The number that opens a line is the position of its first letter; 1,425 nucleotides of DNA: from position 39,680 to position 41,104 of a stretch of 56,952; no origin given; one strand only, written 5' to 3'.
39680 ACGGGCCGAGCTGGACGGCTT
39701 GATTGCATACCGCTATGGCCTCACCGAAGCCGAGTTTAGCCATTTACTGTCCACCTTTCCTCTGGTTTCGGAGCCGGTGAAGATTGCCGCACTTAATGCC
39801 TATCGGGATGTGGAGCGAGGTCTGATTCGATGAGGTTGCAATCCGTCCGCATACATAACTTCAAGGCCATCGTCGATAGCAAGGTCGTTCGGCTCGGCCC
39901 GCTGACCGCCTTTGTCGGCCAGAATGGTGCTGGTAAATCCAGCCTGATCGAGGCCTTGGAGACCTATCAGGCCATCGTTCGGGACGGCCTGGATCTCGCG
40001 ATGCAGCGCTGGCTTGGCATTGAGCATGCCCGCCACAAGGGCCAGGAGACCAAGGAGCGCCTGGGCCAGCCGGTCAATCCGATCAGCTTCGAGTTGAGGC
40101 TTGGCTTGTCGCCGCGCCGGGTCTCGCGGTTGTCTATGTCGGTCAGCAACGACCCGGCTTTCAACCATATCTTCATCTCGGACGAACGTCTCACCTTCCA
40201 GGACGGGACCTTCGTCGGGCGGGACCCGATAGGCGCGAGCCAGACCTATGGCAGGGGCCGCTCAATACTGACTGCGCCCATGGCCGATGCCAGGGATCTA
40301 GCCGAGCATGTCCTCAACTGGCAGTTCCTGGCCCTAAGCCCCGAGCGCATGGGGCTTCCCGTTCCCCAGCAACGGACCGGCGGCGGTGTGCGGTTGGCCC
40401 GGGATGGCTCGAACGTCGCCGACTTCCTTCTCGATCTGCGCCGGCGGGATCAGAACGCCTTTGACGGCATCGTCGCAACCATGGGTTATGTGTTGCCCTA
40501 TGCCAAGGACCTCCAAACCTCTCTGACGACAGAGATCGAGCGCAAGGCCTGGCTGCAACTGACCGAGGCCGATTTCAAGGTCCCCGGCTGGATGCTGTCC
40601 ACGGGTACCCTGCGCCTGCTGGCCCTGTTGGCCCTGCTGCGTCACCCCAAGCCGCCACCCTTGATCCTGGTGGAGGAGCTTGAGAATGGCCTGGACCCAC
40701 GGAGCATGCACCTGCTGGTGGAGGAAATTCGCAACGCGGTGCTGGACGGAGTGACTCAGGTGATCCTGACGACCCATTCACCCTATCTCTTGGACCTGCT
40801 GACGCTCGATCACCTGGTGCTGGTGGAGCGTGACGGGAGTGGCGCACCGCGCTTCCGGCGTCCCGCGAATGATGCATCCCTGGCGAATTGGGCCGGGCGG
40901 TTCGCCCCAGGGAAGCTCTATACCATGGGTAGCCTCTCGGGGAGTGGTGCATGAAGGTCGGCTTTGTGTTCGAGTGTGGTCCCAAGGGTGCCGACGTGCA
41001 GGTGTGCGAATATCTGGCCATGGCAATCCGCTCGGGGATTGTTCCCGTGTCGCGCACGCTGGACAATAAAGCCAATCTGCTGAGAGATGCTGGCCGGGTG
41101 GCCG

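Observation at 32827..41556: Four-gene, co-directional cassette (last three genes translationally coupled): PLD-SNF2 helicase, MmeI-like N6A methyltransferase, ABC ATPase, DUF4276. Candidate composite defence system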

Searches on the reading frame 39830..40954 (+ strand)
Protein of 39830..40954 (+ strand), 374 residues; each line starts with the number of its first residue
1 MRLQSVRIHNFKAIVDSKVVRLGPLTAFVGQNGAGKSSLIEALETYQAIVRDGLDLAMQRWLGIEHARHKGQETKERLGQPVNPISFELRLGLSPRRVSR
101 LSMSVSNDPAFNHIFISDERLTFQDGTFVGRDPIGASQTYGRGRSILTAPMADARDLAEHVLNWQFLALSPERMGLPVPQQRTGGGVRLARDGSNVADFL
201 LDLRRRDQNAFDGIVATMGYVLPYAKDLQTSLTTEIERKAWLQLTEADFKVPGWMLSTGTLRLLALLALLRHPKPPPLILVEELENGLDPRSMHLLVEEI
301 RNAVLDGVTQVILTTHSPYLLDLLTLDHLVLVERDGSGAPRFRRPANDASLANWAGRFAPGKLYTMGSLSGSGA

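Call 3: search_protein_families(library=pfam, proteins=[window:39830-40954:+], max_evalue=0.01)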
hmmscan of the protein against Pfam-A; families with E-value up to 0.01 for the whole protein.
window:39830-40954:+ (374 aa): 8 families
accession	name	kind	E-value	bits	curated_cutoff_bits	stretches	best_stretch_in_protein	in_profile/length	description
PF13304.12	AAA_21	-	3.2e-28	100.1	27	1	25-322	1-304/304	AAA domain, putative AbiEii toxin, Type IV TA system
PF13175.12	AAA_15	-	2.7e-18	67.2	32.1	2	1-44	1-44/374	AAA ATPase domain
PF02463.25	SMC_N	-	8e-12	45.5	40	2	3-43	2-44/220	RecF/RecN/SMC N terminal domain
PF13476.12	AAA_23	-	1.8e-07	32.4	27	1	5-43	1-39/201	AAA domain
PF13555.12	AAA_29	-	0.00016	21.8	27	1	4-44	2-43/61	P-loop containing region of AAA domain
PF11398.14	DUF2813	-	0.00052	19.9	21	0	1-44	1-43/372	Protein of unknown function (DUF2813)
PF00005.33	ABC_tran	-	0.00095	20.2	25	1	21-46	9-34/137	ABC transporter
PF03193.22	RsgA_GTPase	-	0.0037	17.5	30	1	25-46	108-129/174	RsgA GTPase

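Call 4: search_protein_families(library=padloc, proteins=[window:39830-40954:+], max_evalue=0.01)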
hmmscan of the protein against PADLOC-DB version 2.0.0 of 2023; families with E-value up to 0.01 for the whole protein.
window:39830-40954:+ (374 aa): 118 families (the best 25 are shown)
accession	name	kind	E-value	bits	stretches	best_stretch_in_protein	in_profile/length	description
PDLC04175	HEC-01A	-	4.5e-44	149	1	2-371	5-360/363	-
PDLC04183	HEC-01A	-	6.9e-44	148.5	2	181-341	210-368/402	-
PDLC04178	HEC-01A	-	1.1e-42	144.5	1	2-337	8-349/399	-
PDLC04182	HEC-01A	-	1.1e-42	144.5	2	157-353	190-383/406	-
PDLC04177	HEC-01A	-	1.9e-36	124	2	179-371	203-390/393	-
PDLC04176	HEC-01A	-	2e-34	117.6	1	1-335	1-335/371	-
PDLC04144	HEC-01B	-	3.3e-31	106.8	2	184-354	205-373/395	-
PDLC04184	HEC-01A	-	3.8e-30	103.3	2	145-325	202-395/464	-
PDLC04179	HEC-01A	-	5.2e-30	102.9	2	188-340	272-424/459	-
PDLC02980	AriA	-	3.4e-28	97.5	1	25-322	1-304/304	-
PDLC04393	PDC-M07A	-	1.9e-26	91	2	188-342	218-378/435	-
PDLC04389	PDC-M07A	-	2.3e-26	90.8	2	186-335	219-388/443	-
PDLC04391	PDC-M07A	-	7.9e-26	89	2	188-330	209-358/412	-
PDLC04135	mad3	-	1.5e-25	88.5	1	2-356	1-361/374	mads_3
PDLC04392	PDC-M07A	-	5e-24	83.1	2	155-329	187-359/432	-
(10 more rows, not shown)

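Call 5: search_protein_families(library=ncbifam, proteins=[window:39830-40954:+], max_evalue=0.01)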
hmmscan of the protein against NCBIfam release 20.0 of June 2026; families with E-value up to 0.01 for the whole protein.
window:39830-40954:+ (374 aa): 50 families (the best 25 are shown)
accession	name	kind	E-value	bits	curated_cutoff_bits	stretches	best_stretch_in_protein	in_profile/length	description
NF047739.1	antiphage_MADS3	equivalog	8.9e-33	114.1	420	2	164-367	228-425/427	methylation-associated defense system AAA family ATPase MAD3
TIGR00611.2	recf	equivalog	5.3e-08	32.4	172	1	3-43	1-41/339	DNA replication/repair protein RecF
TIGR04521.1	ECF_ATPase_2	equivalog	9.6e-08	31.4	330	1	244-317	133-204/279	energy-coupling factor transporter ATPase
NF041760.1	PtuA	equivalog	3.1e-07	29.7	500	1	2-44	51-93/524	retron Ec78 anti-phage system effector ATPase PtuA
NF038234.1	retron_eff_Eco8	equivalog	1e-06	27.7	250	1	1-46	1-46/679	retron Eco8 family effector endonuclease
NF008186.0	PRK10938.1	equivalog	2.4e-06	26.3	459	0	240-316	383-460/490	molybdate ABC transporter ATP-binding protein ModF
NF010059.0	PRK13536.1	equivalog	2.6e-06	26.5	549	1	255-317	174-233/342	nodulation factor ABC transporter ATP-binding protein NodI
NF002572.0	PRK02224.1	equivalog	3.4e-06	25.6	1087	1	1-42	1-42/888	DNA double-strand break repair ATPase Rad50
TIGR03864.1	PQQ_ABC_ATP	hypoth_equivalog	3.6e-06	26.6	302.25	0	256-320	133-192/236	ABC transporter, ATP-binding subunit, PQQ-dependent alcohol dehydrogenase system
NF041035.1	Rad50_Halo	equivalog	4.4e-06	25.4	1000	1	1-42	1-42/883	DNA double-strand break repair ATPase Rad50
TIGR01288.1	nodI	equivalog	4.8e-06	25.8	424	1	246-317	126-194/303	nodulation factor ABC transporter ATP-binding protein NodI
TIGR01188.1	drrA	subfamily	5.6e-06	25.9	312.45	0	256-324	125-190/302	daunorubicin resistance ABC transporter, ATP-binding protein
NF003034.1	PRK03918.1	equivalog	5.8e-06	24.6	700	1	1-43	1-43/878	DNA double-strand break repair ATPase Rad50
NF053563.1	Rkd4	equivalog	6.7e-06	24.5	860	1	1-44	1-44/747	arcadin-4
NF010680.0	PRK14079.1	equivalog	6.8e-06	25.3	386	1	1-44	1-44/349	recombination protein F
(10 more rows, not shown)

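Call 34: search_solved_structures(query=window:39830-40954:+, max_evalue=0.01)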
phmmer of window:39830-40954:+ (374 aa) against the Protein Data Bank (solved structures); distinct sequences matched with E-value up to 0.01: 18.
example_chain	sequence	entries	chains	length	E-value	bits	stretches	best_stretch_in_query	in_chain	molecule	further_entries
6p74_A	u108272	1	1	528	4.7e-08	35.7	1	3-45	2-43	Putative ATP-dependent endonuclease of the OLD family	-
9n69_A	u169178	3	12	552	8e-06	28.4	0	3-54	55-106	AAA family ATPase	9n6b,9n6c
3aux_A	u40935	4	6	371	0.0011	21.3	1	2-43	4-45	DNA double-strand break repair rad50 ATPase | DNA double-strand break repair Rad50 ATPase,DNA double-strand break repair Rad50 ATPase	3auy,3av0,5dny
5f3w_B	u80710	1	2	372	0.0011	21.3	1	2-43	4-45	DNA double-strand break repair Rad50 ATPase,DNA double-strand break repair Rad50 ATPase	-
8ee4_A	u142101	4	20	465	0.0016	20.9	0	276-344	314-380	PtuA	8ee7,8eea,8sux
5idv_A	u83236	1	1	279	0.0025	20.2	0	13-50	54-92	Lipid A export ATP-binding/permease protein MsbA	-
6qj2_A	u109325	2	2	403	0.0027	20.1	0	259-304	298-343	Smc4 | Uncharacterized protein,Uncharacterized protein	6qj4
1e69_A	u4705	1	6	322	0.0033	19.8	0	1-44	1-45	CHROMOSOME SEGREGATION SMC PROTEIN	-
4rvc_A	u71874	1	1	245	0.0045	19.4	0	275-317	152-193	ABC transporter ATP-binding protein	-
4nch_A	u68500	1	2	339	0.0049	19.2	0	1-43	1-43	DNA double-strand break repair Rad50 ATPase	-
9h8n_A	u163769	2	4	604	0.005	19.2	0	17-49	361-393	Multidrug resistance ABC transporter ATP-binding/permease protein BmrA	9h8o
8qoe_B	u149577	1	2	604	0.0052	19.1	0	252-334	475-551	Multidrug resistance ABC transporter ATP-binding/permease protein BmrA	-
8chb_A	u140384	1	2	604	0.0054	19.1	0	17-48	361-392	Multidrug resistance ABC transporter ATP-binding/permease protein BmrA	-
4nck_A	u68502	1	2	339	0.0057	19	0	1-43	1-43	DNA double-strand break repair Rad50 ATPase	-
3qkt_A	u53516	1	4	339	0.0061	18.9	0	1-43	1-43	DNA double-strand break repair rad50 ATPase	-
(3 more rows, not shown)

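Call 48: find_related_loci(query=window:39830-40954:+, collection=metagenome_contigs, flank=10000)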
Query window:39830-40954:+ (374 aa) in metagenome_contigs; peptide patterns used: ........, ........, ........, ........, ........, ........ (x = any residue, [..] = any of these).
102 stretches matched a pattern; 43 encode a relative of the query (tblastn E <= 1e-3); 43 distinct loci.
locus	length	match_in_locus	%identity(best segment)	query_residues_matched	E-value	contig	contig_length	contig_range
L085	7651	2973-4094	96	1-374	0e+0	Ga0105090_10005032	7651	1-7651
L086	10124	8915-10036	79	1-373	0e+0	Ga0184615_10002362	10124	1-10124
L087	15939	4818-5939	79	1-373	0e+0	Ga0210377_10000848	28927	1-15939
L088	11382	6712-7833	80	1-373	0e+0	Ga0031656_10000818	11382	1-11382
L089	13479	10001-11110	79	1-369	0e+0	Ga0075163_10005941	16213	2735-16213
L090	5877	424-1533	77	1-369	1e-178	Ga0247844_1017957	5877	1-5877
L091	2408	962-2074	76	1-370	0e+0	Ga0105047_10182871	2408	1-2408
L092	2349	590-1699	75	1-370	0e+0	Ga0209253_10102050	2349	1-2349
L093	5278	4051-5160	74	1-370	3e-172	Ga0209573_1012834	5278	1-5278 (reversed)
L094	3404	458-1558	74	1-370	6e-177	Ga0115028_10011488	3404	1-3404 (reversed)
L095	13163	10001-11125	74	1-374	3e-168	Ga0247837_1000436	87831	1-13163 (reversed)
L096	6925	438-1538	74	1-370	2e-168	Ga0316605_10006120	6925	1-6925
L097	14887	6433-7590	72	1-371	4e-165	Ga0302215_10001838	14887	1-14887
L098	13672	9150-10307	72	1-371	4e-165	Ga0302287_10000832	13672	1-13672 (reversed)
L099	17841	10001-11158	72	1-371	4e-165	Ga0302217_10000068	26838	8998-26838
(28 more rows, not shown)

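Call 51: search_protein_families(library=padloc, proteins=[L085:5197-5787:+, L087:6586-7641:+], max_evalue=0.001)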
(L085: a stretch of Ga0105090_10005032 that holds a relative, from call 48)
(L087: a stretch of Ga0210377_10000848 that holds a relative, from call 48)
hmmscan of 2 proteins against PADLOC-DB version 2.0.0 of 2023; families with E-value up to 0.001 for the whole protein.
L085:5197-5787:+ (196 aa): 2 families
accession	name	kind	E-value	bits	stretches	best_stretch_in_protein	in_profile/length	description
PDLC03927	PsyrA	-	6.4e-20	69.6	1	9-160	105-255/398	-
PDLC03961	ShosA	-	8.5e-09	33.1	1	20-160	99-241/303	-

L087:6586-7641:+ (351 aa): 0 families

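Call 60: find_homologous_proteins(query=window:39830-40954:+, max_evalue=0.00001)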
Query window:39830-40954:+ (374 aa): 2119 proteins with E <= 0.00001 among 8000 candidates; the best 120 are listed.
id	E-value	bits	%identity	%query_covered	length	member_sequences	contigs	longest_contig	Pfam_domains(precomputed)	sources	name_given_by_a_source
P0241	1.2e-245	832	100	100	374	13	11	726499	PF13175.13,PF13476.13,PF02463.26,PF13304.13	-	-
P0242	1.0e-229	780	92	99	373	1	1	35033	PF13175.13,PF13476.13,PF02463.26,PF13304.13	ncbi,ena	-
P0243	1.7e-203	694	82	100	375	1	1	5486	PF13175.13,PF13476.13,PF02463.26,PF13304.13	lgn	-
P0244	1.8e-202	690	82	100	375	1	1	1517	PF13175.13,PF13476.13,PF02463.26,PF13304.13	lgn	-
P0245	3.8e-201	686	82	99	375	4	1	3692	PF13175.13,PF13476.13,PF02463.26,PF13304.13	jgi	jgi:predicted ATPase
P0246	4.6e-201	686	81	99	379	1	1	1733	PF13175.13,PF13476.13,PF02463.26,PF13304.13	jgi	jgi:predicted ATPase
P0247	6.1e-201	685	81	99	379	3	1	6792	PF13175.13,PF13476.13,PF02463.26,PF13304.13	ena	-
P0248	1.2e-200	684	81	99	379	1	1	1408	PF13175.13,PF13476.13,PF02463.26,PF13304.13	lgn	-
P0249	2.8e-200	683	81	99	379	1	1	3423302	PF13175.13,PF13476.13,PF02463.26,PF13304.13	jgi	jgi:predicted ATPase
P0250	3.0e-200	683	81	99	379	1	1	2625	PF13175.13,PF13476.13,PF02463.26,PF13304.13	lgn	-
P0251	4.2e-200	682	81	99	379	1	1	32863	PF13175.13,PF13476.13,PF02463.26,PF13304.13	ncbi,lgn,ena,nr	ncbi:MAG: AAA family ATPase [Candidatus Contendobacter sp.]|nr:AAA family ATPase [Candidatus Contend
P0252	7.4e-200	682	81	99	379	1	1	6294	PF13175.13,PF13476.13,PF02463.26,PF13304.13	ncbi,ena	-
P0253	1.1e-199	681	81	100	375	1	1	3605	PF13175.13,PF13476.13,PF02463.26,PF13304.13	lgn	-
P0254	1.5e-199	681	80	100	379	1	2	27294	PF13175.13,PF13476.13,PF02463.26,PF13304.13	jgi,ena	jgi:predicted ATPase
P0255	2.4e-199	680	81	99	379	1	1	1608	PF13175.13,PF13476.13,PF02463.26,PF13304.13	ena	-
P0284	3.9e-191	653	79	99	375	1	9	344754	PF13175.13,PF02463.26,PF13304.13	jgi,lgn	jgi:predicted ATPase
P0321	1.2e-185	635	76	99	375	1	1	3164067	PF13175.13,PF13476.13,PF02463.26,PF13304.13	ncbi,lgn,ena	-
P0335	5.2e-184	630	75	99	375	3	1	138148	PF13175.13,PF13476.13,PF02463.26,PF13304.13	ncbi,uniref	ncbi:AAA family ATPase [Leptothrix ochracea]|uniref:AAA family ATPase n=1 Tax=Leptothrix ochracea Ta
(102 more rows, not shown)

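Call 73: find_encoding_contigs(protein=P0321, flank=9000, max_places=1)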
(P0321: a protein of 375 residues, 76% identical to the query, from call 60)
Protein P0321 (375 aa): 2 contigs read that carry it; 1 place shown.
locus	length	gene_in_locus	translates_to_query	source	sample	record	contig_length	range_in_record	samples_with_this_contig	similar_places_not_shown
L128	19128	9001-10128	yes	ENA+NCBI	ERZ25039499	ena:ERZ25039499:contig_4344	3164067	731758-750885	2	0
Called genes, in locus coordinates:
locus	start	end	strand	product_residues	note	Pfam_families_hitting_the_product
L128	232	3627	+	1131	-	PF13091:PLDc_2 (weak), PF00176:SNF2-rel_dom (faint), PF00270:DEAD (faint), PF04851:ResIII (faint), PF00271:Helicase_C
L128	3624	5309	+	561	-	PF04326:SLFN_AlbA_2, PF13749:HATPase_c_4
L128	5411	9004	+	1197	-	PF25120:DUF7814 (faint), PF02384:N6_Mtase (faint), PF20473:MmeI_Mtase, PF07669:Eco57I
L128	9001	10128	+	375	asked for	PF02463:SMC_N (weak), PF13175:AAA_15, PF13476:AAA_23 (weak), PF13304:AAA_21, PF02463:SMC_N (weak), PF13175:AAA_15 (weak)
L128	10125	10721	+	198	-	PF14103:DUF4276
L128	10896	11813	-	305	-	PF01274:MS_TIM-barrel, PF20659:MS_C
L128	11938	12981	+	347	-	PF02384:N6_Mtase, PF07669:Eco57I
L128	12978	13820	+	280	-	-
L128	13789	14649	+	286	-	-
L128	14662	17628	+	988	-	PF01656:CbiA (weak), PF10609:ParA (weak), PF13614:AAA_31 (weak), PF24389:ORC-CDC6-like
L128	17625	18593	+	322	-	-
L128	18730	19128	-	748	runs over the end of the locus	PF20656:MS_N, PF20658:MSG_insertion, PF01274:MS_TIM-barrel, PF20659:MS_C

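Call 74: find_encoding_contigs(protein=P0335, flank=9000, max_places=1)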
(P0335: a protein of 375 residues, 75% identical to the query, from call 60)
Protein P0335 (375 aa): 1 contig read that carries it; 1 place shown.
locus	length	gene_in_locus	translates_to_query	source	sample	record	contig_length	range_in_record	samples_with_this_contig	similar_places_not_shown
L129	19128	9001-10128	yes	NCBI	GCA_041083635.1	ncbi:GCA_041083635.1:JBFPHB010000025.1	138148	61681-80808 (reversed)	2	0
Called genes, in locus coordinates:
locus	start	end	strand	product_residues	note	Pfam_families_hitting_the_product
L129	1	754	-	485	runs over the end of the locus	PF02934:GatB_N, PF02637:GatB_Yqey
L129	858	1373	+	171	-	PF00578:AhpC-TSA, PF08534:Redoxin, PF00085:Thioredoxin (faint), PF13098:Thioredoxin_2 (weak), PF13905:Thioredoxin_8 (weak)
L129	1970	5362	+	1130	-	PF13091:PLDc_2 (weak), PF00176:SNF2-rel_dom (faint), PF00270:DEAD (faint), PF04851:ResIII (faint), PF00271:Helicase_C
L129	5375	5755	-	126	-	-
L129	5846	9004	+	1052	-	PF25120:DUF7814 (weak), PF02384:N6_Mtase (faint), PF20473:MmeI_Mtase, PF07669:Eco57I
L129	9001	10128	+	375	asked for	PF13175:AAA_15, PF13476:AAA_23 (weak), PF13304:AAA_21 (weak), PF02463:SMC_N (weak), PF13304:AAA_21, PF13175:AAA_15 (weak)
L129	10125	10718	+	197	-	PF14103:DUF4276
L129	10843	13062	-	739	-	PF20656:MS_N, PF20658:MSG_insertion, PF01274:MS_TIM-barrel, PF20659:MS_C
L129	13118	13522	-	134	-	PF03928:HbpS-like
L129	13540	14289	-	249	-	PF00702:Hydrolase, PF13419:HAD_2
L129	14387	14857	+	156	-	PF09980:DUF2214, PF05425:CopD (weak)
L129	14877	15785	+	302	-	PF00126:HTH_1, PF03466:LysR_substrate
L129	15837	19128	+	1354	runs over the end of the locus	PF00211:Guanylate_cyc (faint), PF13191:AAA_16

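Call 75: find_encoding_contigs(protein=P0284, flank=9000, max_places=1)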
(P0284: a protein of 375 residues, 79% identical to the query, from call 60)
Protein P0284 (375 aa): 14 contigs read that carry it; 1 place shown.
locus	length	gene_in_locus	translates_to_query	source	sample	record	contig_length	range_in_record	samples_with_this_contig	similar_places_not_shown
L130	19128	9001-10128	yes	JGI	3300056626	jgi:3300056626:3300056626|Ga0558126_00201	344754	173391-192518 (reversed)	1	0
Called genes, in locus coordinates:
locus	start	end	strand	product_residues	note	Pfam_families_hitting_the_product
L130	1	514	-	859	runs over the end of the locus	PF16793:RepB_primase (faint)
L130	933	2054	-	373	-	-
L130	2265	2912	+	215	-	-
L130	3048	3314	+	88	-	-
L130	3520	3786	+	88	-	-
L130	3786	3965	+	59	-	-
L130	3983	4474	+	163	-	-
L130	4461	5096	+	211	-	PF00271:Helicase_C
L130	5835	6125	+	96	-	-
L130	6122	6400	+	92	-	-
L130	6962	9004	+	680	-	PF07669:Eco57I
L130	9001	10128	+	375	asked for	PF02463:SMC_N (faint), PF13175:AAA_15, PF13304:AAA_21, PF13175:AAA_15 (weak)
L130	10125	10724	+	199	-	PF14103:DUF4276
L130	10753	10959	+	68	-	-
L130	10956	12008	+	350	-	PF17761:DUF1016_N, PF06250:YhcG_C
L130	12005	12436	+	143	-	-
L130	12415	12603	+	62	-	PF00012:HSP70 (weak)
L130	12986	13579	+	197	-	-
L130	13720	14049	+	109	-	-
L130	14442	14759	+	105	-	-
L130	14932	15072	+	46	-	-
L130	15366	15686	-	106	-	-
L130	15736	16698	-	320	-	PF13356:Arm-DNA-bind_3, PF22022:Phage_int_M, PF00589:Phage_integrase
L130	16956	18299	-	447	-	-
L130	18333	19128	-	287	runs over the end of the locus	PF08668:HDOD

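Call 84: search_dna_similar(query=window:39830-40954:+, collection=plasmids, mode=protein, max_rows=15)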
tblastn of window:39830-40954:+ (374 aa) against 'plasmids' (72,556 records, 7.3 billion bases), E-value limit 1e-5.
Records with a match: 14; places in all: 14; records where one place covers at least 80% of the query: 13.
Best place of each record, by identity: <60% 14.
By first word of the organism name: Aeromonas 3; Anabaena 1; Calothrix 1; Meiothermus 1; Fischerella 1; Nostoc 1; Desulfotalea 1; Persicobacter 1; Acinetobacter 1; Brasilonema 1; and 2 more.
By predicted mobility (MOB-suite, as given by PLSDB): non-mobilizable 7; mobilizable 4; conjugative 3.
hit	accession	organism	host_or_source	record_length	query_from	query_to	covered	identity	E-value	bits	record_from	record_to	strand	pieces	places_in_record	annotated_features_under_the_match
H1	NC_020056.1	Anabaena cylindrica PCC 7122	water, most likely pond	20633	1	373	100%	47.8%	9e-101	333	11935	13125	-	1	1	ATP-binding protein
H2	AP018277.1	Calothrix sp. NIES-4101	-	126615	3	373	99%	46.8%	9e-96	319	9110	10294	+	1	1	hypothetical protein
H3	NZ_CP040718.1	Aeromonas veronii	alligator,bacteria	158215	3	371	99%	26.8%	2e-14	82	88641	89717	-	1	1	AAA family ATPase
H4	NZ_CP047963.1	Aeromonas media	cell culture,hospital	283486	2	371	99%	26.4%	1e-13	80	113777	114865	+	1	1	AAA family ATPase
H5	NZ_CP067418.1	Aeromonas media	cell culture,water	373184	2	371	99%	26.4%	1e-13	80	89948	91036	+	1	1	AAA family ATPase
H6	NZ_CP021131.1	Meiothermus taiwanensis WR-220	-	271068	2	369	98%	26.5%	7e-13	77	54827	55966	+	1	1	AAA family ATPase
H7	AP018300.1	Fischerella sp. NIES-4106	-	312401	2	371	99%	26.3%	2e-10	70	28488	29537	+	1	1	hypothetical protein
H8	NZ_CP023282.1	Nostoc sp. CENA543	cell culture,Brazilian saline-alkaline ...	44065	2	374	100%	25.5%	2e-8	64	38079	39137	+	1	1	AAA family ATPase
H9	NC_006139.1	Desulfotalea psychrophila LSv54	-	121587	1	371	99%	25.1%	3e-14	82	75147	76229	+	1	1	AAA family ATPase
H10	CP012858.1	Persicobacter sp. JZB09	cell culture,soil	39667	6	372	98%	25.2%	8e-13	77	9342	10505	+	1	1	record has no annotation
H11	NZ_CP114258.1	Acinetobacter sp. TR11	pufferfish,culture,the gut of pufferfish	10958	3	371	99%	24.1%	5e-10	69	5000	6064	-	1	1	AAA family ATPase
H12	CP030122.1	Brasilonema octagenarum UFV-E1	Eucalyptus grandis,mixed culture,leaves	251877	3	318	84%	26.1%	5e-9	66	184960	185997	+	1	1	ATPase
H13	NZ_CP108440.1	Streptomyces sp. NBC_01278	-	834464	3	318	84%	25.2%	7e-6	56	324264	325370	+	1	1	AAA family ATPase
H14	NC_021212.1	Pseudomonas sp. GLE121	Ecology Glacier ice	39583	193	360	45%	29.7%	3e-7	60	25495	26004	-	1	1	AAA family ATPase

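Call 99: get_annotated_region(hit=H3, flank=7000)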
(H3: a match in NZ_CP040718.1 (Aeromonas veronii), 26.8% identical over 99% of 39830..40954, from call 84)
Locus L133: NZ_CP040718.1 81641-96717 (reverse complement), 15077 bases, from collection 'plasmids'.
description: Aeromonas veronii strain HX3 plasmid pHX3, complete sequence
organism: Aeromonas veronii (NCBI taxid 654)
taxonomy: Bacteria; Pseudomonadota; Gammaproteobacteria; Aeromonadales; Aeromonadaceae; Aeromonas; Aeromonas veronii
host: -; source: alligator,bacteria; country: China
typing (MOB-suite, as given by PLSDB): conjugative; relaxase MOBH,MOBH; mating-pair formation MPF_F
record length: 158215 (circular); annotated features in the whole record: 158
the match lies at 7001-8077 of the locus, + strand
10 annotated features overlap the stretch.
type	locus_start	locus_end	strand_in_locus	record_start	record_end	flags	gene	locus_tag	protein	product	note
CDS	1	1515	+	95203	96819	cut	-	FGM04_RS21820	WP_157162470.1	PAAR domain-containing protein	-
CDS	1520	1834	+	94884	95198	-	-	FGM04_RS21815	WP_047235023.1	hypothetical protein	-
CDS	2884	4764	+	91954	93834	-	-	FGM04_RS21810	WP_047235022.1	ATP-dependent endonuclease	-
CDS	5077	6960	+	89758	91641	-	-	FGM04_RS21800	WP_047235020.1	site-specific DNA-methyltransferase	GO:0006306 - DNA methylation [Evidence IEA]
CDS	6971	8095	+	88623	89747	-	-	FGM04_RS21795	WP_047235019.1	AAA family ATPase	-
CDS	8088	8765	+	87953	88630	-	-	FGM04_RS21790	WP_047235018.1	DUF4276 family protein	-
CDS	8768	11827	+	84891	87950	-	-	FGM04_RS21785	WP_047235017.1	DEAD/DEAH box helicase family protein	-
CDS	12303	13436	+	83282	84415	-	-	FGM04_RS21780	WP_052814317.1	competence protein CoiA family protein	-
CDS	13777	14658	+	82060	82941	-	-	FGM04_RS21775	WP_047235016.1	DNA replication terminus site-binding protein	-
CDS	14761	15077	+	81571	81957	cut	-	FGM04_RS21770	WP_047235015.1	hypothetical protein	-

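Call 100: get_annotated_region(hit=H9, flank=7000)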
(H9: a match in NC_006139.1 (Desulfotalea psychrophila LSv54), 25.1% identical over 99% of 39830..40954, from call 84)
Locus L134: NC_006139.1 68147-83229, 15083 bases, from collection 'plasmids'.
description: Desulfotalea psychrophila LSv54 plasmid large, complete sequence
organism: Desulfotalea psychrophila LSv54 (NCBI taxid 177439)
taxonomy: Bacteria; Thermodesulfobacteriota; Desulfobulbia; Desulfobulbales; Desulfocapsaceae; Desulfotalea; Desulfotalea psychrophila; Desulfotalea psychrophila LSv54
host: -; source: -; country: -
typing (MOB-suite, as given by PLSDB): conjugative; replicon rep_cluster_864; relaxase MOBP; mating-pair formation MPF_T
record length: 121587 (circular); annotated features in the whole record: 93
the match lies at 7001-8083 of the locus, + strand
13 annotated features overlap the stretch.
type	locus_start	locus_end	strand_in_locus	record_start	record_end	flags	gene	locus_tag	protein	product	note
CDS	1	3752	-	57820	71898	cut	-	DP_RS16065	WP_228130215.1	filamentous hemagglutinin N-terminal domain-containing protein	-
CDS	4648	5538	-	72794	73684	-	traI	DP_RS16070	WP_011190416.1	TraI/MobA(P) family conjugative relaxase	-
CDS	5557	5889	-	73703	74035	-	-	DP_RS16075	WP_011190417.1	conjugal transfer protein TraJ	-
CDS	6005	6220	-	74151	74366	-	-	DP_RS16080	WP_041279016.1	hypothetical protein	-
CDS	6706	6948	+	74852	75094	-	-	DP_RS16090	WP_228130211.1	helix-turn-helix transcriptional regulator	-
CDS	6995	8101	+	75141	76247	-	-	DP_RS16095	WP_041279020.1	AAA family ATPase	-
CDS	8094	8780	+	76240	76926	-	-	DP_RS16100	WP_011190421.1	DUF4276 family protein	-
CDS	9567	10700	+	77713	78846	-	-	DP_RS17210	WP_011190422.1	helix-turn-helix domain-containing protein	-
CDS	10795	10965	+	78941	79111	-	-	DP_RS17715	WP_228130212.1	transposase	-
CDS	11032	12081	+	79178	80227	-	galE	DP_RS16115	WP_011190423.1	UDP-glucose 4-epimerase GalE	GO:0006012 - galactose metabolic process [Evidence IEA]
CDS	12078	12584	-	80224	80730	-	-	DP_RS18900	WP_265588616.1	transposase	-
CDS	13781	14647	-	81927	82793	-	galU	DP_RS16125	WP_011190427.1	UTP--glucose-1-phosphate uridylyltransferase GalU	GO:0009225 - nucleotide-sugar metabolic process [Evidence IEA]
CDS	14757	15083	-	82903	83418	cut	-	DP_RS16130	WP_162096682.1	VanZ family protein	-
